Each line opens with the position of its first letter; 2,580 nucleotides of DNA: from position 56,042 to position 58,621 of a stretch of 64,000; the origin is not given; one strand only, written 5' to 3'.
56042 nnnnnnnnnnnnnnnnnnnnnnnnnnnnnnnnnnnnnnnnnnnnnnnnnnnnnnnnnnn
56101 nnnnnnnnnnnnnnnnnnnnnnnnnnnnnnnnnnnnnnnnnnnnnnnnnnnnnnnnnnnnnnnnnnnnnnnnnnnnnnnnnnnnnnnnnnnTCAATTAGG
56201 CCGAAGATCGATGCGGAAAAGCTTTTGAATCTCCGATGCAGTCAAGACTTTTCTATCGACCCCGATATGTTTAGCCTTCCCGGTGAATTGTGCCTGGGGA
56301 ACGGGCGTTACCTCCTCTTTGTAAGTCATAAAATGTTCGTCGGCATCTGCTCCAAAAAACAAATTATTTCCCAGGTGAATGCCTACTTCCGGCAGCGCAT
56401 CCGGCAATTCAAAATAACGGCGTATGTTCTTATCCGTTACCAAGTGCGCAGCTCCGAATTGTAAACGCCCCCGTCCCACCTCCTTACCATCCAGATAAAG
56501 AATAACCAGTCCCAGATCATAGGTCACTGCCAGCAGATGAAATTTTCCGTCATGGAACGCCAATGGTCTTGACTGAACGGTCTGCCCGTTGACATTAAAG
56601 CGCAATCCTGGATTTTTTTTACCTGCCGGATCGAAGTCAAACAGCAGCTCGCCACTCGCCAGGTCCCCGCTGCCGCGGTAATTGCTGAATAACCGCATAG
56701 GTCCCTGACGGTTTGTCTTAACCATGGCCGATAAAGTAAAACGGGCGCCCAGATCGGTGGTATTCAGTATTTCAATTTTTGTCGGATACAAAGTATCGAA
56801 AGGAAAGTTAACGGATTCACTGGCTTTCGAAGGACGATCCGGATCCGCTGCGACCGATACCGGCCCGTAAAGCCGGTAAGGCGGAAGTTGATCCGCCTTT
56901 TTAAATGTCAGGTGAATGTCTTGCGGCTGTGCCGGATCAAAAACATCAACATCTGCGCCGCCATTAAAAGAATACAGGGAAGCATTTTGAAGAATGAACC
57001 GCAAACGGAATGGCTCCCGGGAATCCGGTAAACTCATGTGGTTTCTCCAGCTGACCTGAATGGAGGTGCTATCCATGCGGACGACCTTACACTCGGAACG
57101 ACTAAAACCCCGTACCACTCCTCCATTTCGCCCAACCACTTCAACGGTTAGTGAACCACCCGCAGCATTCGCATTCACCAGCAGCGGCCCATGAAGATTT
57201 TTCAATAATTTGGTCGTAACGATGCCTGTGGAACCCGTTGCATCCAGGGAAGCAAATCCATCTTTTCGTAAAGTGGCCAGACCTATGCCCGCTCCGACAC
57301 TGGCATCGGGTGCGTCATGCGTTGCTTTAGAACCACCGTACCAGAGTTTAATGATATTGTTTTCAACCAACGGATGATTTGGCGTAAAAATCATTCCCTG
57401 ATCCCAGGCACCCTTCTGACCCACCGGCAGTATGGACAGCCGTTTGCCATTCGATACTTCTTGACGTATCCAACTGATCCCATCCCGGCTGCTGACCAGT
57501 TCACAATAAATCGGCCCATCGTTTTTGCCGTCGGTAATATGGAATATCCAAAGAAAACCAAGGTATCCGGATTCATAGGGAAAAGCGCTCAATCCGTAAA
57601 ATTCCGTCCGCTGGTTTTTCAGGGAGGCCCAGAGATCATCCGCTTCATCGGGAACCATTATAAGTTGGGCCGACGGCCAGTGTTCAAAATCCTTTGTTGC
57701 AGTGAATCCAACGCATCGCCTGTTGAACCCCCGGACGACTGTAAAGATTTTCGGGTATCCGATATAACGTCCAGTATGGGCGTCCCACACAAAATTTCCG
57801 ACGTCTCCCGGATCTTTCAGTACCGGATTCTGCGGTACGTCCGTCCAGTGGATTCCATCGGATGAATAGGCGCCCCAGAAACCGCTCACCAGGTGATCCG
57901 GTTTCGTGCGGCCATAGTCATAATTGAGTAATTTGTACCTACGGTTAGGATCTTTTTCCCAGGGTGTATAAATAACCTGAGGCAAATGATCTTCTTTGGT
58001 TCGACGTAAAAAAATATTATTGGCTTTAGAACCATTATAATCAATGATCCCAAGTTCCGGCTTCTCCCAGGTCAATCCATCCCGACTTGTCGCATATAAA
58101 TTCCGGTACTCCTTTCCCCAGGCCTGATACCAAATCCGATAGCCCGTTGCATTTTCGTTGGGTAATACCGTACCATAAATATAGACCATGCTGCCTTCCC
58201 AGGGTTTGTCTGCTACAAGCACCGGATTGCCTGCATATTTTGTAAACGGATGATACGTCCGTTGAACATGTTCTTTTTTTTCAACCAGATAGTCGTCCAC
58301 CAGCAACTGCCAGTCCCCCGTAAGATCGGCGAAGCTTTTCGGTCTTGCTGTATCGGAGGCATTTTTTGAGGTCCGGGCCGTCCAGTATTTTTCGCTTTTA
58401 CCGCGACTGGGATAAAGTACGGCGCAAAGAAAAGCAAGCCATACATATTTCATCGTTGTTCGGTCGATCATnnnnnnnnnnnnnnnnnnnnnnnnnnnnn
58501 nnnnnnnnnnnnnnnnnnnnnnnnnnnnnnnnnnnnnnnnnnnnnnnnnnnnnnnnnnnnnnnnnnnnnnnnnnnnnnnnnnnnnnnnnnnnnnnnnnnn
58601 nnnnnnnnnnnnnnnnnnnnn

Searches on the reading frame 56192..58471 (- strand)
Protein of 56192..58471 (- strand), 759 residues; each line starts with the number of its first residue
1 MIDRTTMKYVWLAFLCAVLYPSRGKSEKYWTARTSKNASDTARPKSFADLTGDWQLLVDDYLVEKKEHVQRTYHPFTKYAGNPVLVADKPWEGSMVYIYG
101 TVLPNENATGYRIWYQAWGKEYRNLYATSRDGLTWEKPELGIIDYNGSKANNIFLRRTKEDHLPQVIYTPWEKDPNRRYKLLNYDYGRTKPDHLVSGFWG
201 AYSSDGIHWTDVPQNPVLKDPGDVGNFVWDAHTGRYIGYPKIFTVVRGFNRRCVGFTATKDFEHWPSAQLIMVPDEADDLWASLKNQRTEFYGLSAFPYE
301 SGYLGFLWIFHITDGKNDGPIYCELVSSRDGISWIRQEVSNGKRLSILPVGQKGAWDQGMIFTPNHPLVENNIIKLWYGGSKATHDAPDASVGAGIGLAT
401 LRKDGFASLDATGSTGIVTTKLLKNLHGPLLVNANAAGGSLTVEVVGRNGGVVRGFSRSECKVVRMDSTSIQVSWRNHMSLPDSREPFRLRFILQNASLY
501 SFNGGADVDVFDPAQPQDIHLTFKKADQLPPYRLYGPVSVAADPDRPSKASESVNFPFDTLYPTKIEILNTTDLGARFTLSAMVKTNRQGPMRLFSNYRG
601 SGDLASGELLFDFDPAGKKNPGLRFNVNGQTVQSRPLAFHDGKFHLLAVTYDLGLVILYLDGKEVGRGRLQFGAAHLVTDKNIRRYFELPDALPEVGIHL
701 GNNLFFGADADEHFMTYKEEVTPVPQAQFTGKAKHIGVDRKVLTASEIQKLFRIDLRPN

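Call 9: search_protein_families(library=pfam, proteins=[window:56192-58471:-], max_evalue=0.001)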
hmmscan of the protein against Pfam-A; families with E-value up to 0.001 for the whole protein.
window:56192-58471:- (759 aa): 1 family
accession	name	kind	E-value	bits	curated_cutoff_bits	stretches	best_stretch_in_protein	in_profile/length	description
PF13385.13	Laminin_G_3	-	1.5e-08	35.3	27.6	1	574-672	14-109/151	Concanavalin A-like lectin/glucanases superfamily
